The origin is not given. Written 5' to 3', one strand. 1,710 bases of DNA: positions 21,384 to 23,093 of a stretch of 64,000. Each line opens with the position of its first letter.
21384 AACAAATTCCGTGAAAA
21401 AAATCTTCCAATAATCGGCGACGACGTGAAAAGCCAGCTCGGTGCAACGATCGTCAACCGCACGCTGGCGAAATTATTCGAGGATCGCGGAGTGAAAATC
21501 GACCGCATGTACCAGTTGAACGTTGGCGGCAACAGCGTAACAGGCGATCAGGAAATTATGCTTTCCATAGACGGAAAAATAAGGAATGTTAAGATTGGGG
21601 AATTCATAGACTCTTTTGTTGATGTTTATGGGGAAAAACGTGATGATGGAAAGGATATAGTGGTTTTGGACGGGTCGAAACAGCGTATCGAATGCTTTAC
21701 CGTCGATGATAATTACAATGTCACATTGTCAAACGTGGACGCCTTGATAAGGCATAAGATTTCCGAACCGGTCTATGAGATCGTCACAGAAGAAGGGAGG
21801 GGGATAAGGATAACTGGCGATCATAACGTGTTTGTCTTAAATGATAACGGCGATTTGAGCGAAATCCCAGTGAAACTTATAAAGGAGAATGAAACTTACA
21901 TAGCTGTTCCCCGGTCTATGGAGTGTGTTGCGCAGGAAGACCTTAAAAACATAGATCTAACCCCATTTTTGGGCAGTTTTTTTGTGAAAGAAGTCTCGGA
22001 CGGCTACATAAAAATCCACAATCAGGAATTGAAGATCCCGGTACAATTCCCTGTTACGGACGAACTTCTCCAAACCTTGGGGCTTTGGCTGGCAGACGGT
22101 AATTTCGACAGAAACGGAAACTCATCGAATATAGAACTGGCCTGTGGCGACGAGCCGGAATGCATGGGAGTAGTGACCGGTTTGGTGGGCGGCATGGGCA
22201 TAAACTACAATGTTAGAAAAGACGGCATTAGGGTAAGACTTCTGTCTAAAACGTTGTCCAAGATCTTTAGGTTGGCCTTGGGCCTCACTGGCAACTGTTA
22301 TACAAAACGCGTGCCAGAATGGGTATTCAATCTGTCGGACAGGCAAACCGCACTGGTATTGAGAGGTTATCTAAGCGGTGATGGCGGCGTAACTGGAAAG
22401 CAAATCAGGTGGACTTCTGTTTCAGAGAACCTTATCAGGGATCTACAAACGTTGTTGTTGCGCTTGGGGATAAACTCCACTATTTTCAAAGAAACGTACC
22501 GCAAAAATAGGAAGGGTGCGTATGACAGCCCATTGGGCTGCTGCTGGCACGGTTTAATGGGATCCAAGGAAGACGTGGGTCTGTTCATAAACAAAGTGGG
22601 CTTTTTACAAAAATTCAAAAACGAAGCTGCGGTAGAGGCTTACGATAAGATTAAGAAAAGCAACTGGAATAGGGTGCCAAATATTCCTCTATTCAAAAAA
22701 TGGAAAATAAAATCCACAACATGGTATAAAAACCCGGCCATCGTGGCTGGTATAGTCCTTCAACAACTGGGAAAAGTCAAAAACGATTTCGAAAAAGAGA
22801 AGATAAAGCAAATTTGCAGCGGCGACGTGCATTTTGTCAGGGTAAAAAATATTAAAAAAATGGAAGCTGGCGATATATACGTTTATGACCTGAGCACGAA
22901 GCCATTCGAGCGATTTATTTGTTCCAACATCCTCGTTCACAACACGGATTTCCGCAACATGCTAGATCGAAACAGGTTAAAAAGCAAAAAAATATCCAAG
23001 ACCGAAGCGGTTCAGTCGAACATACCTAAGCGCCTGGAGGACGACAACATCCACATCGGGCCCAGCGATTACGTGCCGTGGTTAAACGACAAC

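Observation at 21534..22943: Ser-initiated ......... intein inside a metabolic gene (myo-inositol-1-phosphate synthase)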

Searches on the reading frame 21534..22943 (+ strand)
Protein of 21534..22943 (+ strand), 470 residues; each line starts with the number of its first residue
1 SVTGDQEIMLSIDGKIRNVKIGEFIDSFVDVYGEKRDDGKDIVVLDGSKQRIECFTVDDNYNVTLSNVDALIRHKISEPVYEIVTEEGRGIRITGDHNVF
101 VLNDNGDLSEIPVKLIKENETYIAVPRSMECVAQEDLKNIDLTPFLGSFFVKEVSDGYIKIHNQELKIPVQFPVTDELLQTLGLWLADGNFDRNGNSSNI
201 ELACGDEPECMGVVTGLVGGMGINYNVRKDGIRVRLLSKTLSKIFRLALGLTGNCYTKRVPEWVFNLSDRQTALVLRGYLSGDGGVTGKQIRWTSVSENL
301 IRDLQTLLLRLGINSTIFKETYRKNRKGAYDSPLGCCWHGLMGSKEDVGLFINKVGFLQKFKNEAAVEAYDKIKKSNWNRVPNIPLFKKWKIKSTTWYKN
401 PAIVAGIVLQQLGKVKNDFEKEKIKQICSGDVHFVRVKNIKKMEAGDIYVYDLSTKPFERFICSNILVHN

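Call 4: search_protein_families(library=pfam, proteins=[window:21534-22943:+], max_evalue=1)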
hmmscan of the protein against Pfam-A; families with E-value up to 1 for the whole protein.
window:21534-22943:+ (470 aa): 2 families
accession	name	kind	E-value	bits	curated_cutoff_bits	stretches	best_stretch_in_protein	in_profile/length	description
PF14890.11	Intein_splicing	-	2.3e-23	83.1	35.8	1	13-470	5-155/155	Intein splicing domain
PF14528.11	LAGLIDADG_3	-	9e-20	71.2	22.5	1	272-356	3-82/82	LAGLIDADG-like domain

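Call 5: find_homologous_proteins(query=window:21534-22943:+)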
Query window:21534-22943:+ (470 aa): 18 proteins with E <= 0.001 among 8000 candidates.
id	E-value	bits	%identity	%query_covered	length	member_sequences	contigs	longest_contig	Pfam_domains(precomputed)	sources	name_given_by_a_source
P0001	2.1e-202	691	67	100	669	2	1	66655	PF01658.23,PF14528.12,PF14890.12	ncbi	ncbi:MAG: LAGLIDADG family homing endonuclease [archaeon]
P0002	7.9e-197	673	62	100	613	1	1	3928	PF01658.23,PF14528.12,PF14890.12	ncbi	ncbi:MAG: LAGLIDADG family homing endonuclease [Candidatus Aenigmatarchaeota archaeon]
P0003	8.8e-154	531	52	100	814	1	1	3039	PF01658.23,PF14528.12,PF14890.12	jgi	jgi:myo-inositol-1-phosphate synthase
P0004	5.9e-153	528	59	82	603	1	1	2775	PF01658.23,PF14528.12,PF14890.12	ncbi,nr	ncbi:MAG: hypothetical protein FJY77_05690, partial [Candidatus Altiarchaeales archaeon]|nr:hypothet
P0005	2.3e-145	503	49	100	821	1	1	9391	PF01658.23,PF14528.12,PF14890.12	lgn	-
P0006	6.8e-140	485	48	100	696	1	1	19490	PF01658.23,PF14528.12,PF14890.12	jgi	jgi:intein/homing endonuclease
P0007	1.9e-134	467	46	100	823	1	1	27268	PF01658.23,PF14528.12,PF14890.12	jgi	jgi:myo-inositol-1-phosphate synthase/intein/homing endonuclease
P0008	1.5e-132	461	46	100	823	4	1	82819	PF01658.23,PF14528.12,PF14890.12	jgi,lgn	jgi:myo-inositol-1-phosphate synthase/intein/homing endonuclease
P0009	1.5e-132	461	48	100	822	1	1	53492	PF01658.23,PF14528.12,PF14890.12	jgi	jgi:myo-inositol-1-phosphate synthase/intein/homing endonuclease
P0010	8.5e-121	422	44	100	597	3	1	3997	PF01658.23,PF14528.12,PF14890.12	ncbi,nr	ncbi:MAG: hypothetical protein DSO03_03180 [Hadesarchaea archaeon]|nr:MAG: hypothetical protein DSO0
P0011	9.6e-107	376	43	100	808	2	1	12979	PF01658.23,PF14528.12,PF14890.12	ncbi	-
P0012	2.4e-91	325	38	100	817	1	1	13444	PF01658.23,PF14528.12,PF14890.12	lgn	-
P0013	1.5e-85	306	51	61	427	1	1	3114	PF01658.23,PF14528.12,PF14890.12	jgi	jgi:hypothetical protein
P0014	1.0e-38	152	57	26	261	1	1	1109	PF01658.23,PF14890.12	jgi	jgi:hypothetical protein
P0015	3.9e-33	133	27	100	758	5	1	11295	PF14528.12,PF14890.12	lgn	-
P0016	5.3e-33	133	29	77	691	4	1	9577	PF00437.27,PF14528.12,PF14890.12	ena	-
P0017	4.0e-32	130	27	100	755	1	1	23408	PF14528.12,PF14890.12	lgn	-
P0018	2.4e-16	78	26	86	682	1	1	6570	PF06508.20,PF14528.12,PF14890.12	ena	-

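Call 23: search_solved_structures(query=window:21534-22943:+, max_evalue=0.01, show_alignments=1)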
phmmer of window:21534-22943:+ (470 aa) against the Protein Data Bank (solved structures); distinct sequences matched with E-value up to 0.01: 6.
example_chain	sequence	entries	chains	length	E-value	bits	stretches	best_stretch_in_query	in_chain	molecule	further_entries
2cw7_A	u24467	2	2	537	1.6e-18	70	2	11-139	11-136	Endonuclease PI-PkoII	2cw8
5o9i_A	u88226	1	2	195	9.8e-15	57.6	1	6-106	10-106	Transcription initiation factor IIB,Transcription initiation factor IIB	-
5o9j_A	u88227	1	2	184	2.8e-14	56.1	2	5-106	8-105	Transcription initiation factor IIB,Transcription initiation factor IIB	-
9hth_A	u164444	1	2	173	2.1e-06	30.1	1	9-114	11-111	DNA-directed DNA polymerase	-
2jmz_A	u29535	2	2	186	1.3e-05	27.5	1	5-161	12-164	Hypothetical protein MJ0781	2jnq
2lcj_A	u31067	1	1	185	1.6e-05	27.2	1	3-124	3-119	Pab polC intein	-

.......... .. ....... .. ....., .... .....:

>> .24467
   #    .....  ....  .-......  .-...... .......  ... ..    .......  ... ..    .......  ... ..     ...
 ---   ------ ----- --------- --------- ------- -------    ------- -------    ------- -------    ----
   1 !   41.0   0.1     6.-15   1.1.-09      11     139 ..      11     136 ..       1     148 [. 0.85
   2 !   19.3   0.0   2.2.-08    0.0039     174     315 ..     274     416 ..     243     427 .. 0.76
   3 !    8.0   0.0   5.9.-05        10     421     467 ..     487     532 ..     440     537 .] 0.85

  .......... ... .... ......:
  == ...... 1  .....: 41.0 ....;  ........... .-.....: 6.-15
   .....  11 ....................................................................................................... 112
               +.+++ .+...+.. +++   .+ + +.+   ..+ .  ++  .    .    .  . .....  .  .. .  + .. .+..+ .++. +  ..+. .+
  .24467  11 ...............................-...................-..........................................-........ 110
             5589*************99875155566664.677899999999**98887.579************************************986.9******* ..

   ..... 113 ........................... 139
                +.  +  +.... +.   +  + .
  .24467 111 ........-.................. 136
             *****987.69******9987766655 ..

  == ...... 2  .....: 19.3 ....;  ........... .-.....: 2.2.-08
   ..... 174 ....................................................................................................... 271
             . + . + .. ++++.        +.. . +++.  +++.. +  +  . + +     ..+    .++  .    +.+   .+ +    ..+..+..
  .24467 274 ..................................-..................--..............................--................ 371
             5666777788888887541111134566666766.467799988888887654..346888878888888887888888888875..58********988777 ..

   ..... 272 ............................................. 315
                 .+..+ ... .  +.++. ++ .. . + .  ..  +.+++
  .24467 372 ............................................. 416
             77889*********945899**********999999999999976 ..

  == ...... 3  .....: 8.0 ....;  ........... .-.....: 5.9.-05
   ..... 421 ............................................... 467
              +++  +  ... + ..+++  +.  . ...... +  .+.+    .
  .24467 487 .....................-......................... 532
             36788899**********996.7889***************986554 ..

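Call 24: search_protein_representatives(protein=window:21534-22943:+)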
Query: 470 residues. Proteins with E-value up to 0.001 (for the whole library): 3679; up to 1e-10: 706; up to 1e-30: 53. The best 150 are listed.
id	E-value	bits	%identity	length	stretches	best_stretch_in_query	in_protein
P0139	3.3e-194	662.6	62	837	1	1-470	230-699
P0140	3.7e-71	256.8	29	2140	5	1-470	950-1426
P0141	1.8e-67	244.7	31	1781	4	160-470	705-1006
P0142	1.2e-66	241.9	31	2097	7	141-470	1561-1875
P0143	1.8e-60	221.6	33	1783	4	163-470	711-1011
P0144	4.9e-60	220.2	32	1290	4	1-470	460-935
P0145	1.2e-59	218.9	30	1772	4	160-470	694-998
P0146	1.6e-59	218.5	31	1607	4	164-470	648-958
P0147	1.5e-58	215.3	32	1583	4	156-470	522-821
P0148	2.4e-55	204.7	33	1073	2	153-470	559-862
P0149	6.5e-54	200.0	35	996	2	159-470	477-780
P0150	1.0e-50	189.4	31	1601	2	1-470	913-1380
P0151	5.1e-50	187.1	32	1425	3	165-470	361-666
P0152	7.9e-50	186.5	30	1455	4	158-470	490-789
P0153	2.1e-49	185.1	33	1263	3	164-470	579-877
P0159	6.6e-45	170.3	32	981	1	1-470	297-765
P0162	6.6e-42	160.4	32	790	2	174-470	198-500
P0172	3.2e-36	141.6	32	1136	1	1-470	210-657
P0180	1.0e-32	130.1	31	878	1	4-470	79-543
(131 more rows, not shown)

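Call 40: predict_structure(alignment_id=A1)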
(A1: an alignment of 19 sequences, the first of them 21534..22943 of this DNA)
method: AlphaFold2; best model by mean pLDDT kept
length: 470 residues; sequences in the alignment: 19
mean_pLDDT: 90.4   pTM: 0.91
mean pLDDT of the five models: 90.4, 90.1, 89.6, 88.8, 88.4
residues with pLDDT >= 90: 338; 70-90: 105; 50-70: 27; < 50: 0
segments of 3 or more residues with pLDDT < 50: none
pLDDT, mean of each block of 10 residues (from residue 1): 94 94 95 87 86 94 94 93 96 95 94 94 92 88 87 82 78 97 95 75 91 93 89 89 92 91 95 98 93 95 96 94 63 80 93 97 96 79 90 77 88 94 93 95 90 92 95
secondary structure, 60 per line:
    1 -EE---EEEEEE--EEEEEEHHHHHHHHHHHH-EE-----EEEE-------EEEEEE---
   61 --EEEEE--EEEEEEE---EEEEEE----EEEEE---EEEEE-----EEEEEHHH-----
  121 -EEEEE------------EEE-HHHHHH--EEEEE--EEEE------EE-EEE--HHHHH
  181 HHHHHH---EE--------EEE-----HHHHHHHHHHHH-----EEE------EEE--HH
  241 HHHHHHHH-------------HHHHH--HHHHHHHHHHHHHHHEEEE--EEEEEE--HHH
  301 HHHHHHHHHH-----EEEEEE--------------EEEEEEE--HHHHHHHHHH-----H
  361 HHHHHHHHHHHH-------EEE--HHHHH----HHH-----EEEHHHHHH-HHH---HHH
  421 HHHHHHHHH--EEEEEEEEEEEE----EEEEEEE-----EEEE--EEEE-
elements in order: E7-12 E15-20 H21-32 E41-44 E52-57 E63-67 E70-76 E80-85 E90-94 E98-102 E108-112 E122-126 E139-141 H143-148 E151-155 E158-161 E171-173 H176-186 E200-202 H208-219 E225-227 E234-236 H239-248 H262-266 H269-283 E284-287 E290-295 H298-310 E316-321 E336-342 H345-354 H360-372 E380-382 H385-389 E402-404 H405-410 H418-429 E432-443 E448-454 E460-463 E466-469

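Call 42: fold_search(model_id=the predicted structure, library=pdb)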
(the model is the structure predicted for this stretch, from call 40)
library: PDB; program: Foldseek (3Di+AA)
matches with E <= 10: 322; with E <= 0.001: 76
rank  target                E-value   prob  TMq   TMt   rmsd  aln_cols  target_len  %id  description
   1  7qss                  5.5e-26  1.00  0.70  0.75   5.3       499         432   18  Crystal structure of homing endonuclease-associated TliVMA intein (C1A) (released 2022-03-30)
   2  2cw7                  1.5e-24  1.00  0.71  0.63   8.2       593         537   18  Crystal structure of intein homing endonuclease II (released 2006-04-18)
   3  1dq3                  2.0e-24  1.00  0.65  0.67   6.4       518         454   16  CRYSTAL STRUCTURE OF AN ARCHAEAL INTEIN-ENCODED HOMING ENDONUCLEASE PI-PFUI (released 2000-07-05)
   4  7qsu                  9.4e-23  1.00  0.62  0.78   6.6       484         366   19  Crystal structure of homing endonuclease-associated TliVMA intein (C1A, d333-339) (released 2022-03-30)
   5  7qst                  2.6e-19  1.00  0.59  0.75   5.7       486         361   18  Crystal structure of homing endonuclease-associated PhoVMA intein (C1A) (released 2022-03-30)
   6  1vde_B                1.6e-11  1.00  0.43  0.47   9.8       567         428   12  PI-SCEI, A HOMING ENDONUCLEASE WITH PROTEIN SPLICING ACTIVITY (released 1998-04-08)
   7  1ef0_A                2.4e-11  1.00  0.45  0.48   9.9       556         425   12  CRYSTAL STRUCTURE OF PI-SCEI MINIPRECURSOR (released 2000-06-07)
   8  1lws_A                1.2e-10  1.00  0.44  0.47  10.3       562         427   12  Crystal structure of the intein homing endonuclease PI-SceI bound to its recognition sequence (released 2002-09-27)
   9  1vde_A                3.3e-10  1.00  0.45  0.48   9.7       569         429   12  PI-SCEI, A HOMING ENDONUCLEASE WITH PROTEIN SPLICING ACTIVITY (released 1998-04-08)
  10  5o9i_A                3.9e-10  1.00  0.24  0.64  20.1       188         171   24  Crystal structure of transcription factor IIB Mvu mini-intein (released 2017-11-01)
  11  1um2_B                3.9e-10  1.00  0.41  0.45  10.5       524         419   13  Crystal Structure of the Vma1-Derived Endonuclease with the Ligated Extein Segment (released 2004-09-22)
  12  1jva_B                4.9e-10  1.00  0.42  0.45  10.9       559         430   12  CRYSTAL STRUCTURE OF THE VMA1-DERIVED ENDONUCLEASE BEARING THE N AND C EXTEIN PROPEPTIDES (released 2002-08-29)
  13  5o9i_B                1.3e-09  1.00  0.25  0.66   1.8       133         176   26  Crystal structure of transcription factor IIB Mvu mini-intein (released 2017-11-01)
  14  1dfa                  1.4e-09  1.00  0.47  0.53   8.5       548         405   12  CRYSTAL STRUCTURE OF PI-SCEI IN C2 SPACE GROUP (released 1999-12-08)
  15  5o9j_B                3.7e-09  1.00  0.22  0.51  10.9       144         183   26  Crystal structure of transcription factor IIB Mja mini-intein (released 2017-11-01)
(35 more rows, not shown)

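Call 44: search_protein_families(library=pfam, proteins=[P0144, P0148, P0149, P0159, P0015, P0172, P0180, P0162], max_evalue=0.00001)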
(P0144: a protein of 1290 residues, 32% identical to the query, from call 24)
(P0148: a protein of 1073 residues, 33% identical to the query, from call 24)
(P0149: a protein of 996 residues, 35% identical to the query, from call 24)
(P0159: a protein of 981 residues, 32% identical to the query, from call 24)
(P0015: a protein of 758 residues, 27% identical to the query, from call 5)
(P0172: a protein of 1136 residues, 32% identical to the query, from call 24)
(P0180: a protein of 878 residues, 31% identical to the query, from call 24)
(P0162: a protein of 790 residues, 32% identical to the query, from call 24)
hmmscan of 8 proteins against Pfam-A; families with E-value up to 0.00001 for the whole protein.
P0144 (1290 aa): 4 families
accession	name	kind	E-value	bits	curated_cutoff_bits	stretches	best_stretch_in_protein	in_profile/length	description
PF14890.11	Intein_splicing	-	5.4e-44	150.2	35.8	2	263-437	9-155/155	Intein splicing domain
PF14528.11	LAGLIDADG_3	-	4.4e-19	68.9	22.5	1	727-807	1-82/82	LAGLIDADG-like domain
PF00437.27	T2SSE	-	3.1e-18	66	24.9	1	938-994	181-233/370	Type II/IV secretion system protein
PF01079.26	Hint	-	8.8e-07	29.2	29.7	0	508-563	38-95/213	Hint module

P0148 (1073 aa): 3 families
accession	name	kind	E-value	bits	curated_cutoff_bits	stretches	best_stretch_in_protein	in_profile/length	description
PF00437.27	T2SSE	-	2.4e-40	138.8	24.9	2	186-353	8-181/370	Type II/IV secretion system protein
PF14890.11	Intein_splicing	-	6.3e-27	94.7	35.8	1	361-862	3-155/155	Intein splicing domain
PF14528.11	LAGLIDADG_3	-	1.3e-19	70.6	22.5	1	673-748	2-82/82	LAGLIDADG-like domain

P0149 (996 aa): 3 families
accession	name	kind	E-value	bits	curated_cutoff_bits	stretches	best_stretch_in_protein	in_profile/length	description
PF00437.27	T2SSE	-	3e-31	108.9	24.9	2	803-884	193-273/370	Type II/IV secretion system protein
PF14890.11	Intein_splicing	-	3.1e-19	69.7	35.8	1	334-780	40-155/155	Intein splicing domain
PF14528.11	LAGLIDADG_3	-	5.3e-19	68.7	22.5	1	587-661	2-82/82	LAGLIDADG-like domain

P0159 (981 aa): 3 families
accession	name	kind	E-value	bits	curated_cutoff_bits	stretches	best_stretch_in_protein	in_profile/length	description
PF00437.27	T2SSE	-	1.7e-26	93.2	24.9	2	770-849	183-256/370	Type II/IV secretion system protein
PF14890.11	Intein_splicing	-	5.7e-22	78.6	35.8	1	360-765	38-155/155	Intein splicing domain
PF14528.11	LAGLIDADG_3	-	2.7e-17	63.2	22.5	1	563-641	3-82/82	LAGLIDADG-like domain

P0015 (758 aa): 2 families
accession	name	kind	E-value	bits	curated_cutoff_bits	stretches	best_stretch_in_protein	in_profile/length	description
PF14890.11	Intein_splicing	-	3e-24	86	35.8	1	216-643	9-155/155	Intein splicing domain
PF14528.11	LAGLIDADG_3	-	1.7e-10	41.4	22.5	1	446-529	2-82/82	LAGLIDADG-like domain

P0172 (1136 aa): 2 families
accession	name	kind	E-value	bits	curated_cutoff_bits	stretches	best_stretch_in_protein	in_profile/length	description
PF14890.11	Intein_splicing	-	1.7e-25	90.1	35.8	1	231-657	11-155/155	Intein splicing domain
PF14528.11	LAGLIDADG_3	-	1.5e-09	38.4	22.5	1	460-542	2-81/82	LAGLIDADG-like domain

P0180 (878 aa): 2 families
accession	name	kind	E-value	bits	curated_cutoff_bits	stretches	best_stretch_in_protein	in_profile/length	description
PF14890.11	Intein_splicing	-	1e-17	64.8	35.8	1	122-543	20-155/155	Intein splicing domain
PF14528.11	LAGLIDADG_3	-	1.2e-11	45.2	22.5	1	345-432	2-82/82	LAGLIDADG-like domain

P0162 (790 aa): 2 families
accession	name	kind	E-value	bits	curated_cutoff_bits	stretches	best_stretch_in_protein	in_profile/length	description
PF14890.11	Intein_splicing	-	1.3e-23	83.9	35.8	1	82-500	8-155/155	Intein splicing domain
PF14528.11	LAGLIDADG_3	-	3.1e-12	47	22.5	1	294-338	3-51/82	LAGLIDADG-like domain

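Call 46: find_related_loci(query=window:21534-22943:+, collection=viral_contigs, flank=3000)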
Query window:21534-22943:+ (470 aa) in viral_contigs; peptide patterns used: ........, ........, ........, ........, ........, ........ (x = any residue, [..] = any of these).
57 stretches matched a pattern, but none encodes a relative of the query by tblastn (E <= 1e-3).

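Call 50: find_related_loci(query=A2, collection=metagenome_contigs, flank=2500)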
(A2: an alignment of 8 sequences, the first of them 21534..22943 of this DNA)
Query A2 (470 aa) in metagenome_contigs; peptide patterns used: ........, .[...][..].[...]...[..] (x = any residue, [..] = any of these).
173 stretches matched a pattern; 80 encode a relative of the query (tblastn E <= 1e-3); 79 distinct loci.
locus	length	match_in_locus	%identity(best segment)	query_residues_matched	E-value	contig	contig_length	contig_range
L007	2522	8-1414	69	1-470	0e+0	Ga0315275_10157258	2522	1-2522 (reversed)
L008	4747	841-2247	67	1-470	0e+0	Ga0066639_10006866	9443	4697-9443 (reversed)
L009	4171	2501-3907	67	1-470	0e+0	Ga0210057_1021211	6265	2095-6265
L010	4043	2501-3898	59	1-470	0e+0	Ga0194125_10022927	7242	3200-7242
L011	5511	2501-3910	61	1-470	0e+0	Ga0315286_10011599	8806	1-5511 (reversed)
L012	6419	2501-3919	55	1-470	6e-166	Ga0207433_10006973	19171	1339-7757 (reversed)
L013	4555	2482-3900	53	1-470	2e-167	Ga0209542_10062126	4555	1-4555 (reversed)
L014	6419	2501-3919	53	1-470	6e-164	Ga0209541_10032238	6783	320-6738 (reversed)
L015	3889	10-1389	53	13-470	1e-161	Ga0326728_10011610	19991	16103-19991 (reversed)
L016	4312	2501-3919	51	1-470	3e-163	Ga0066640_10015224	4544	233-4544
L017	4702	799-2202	50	1-470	7e-154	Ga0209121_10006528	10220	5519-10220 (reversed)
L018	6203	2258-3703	50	1-470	4e-152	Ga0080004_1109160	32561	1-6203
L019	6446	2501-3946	50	1-470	5e-151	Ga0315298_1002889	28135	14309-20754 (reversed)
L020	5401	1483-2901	50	1-470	1e-148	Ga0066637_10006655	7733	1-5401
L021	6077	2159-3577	50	1-470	1e-148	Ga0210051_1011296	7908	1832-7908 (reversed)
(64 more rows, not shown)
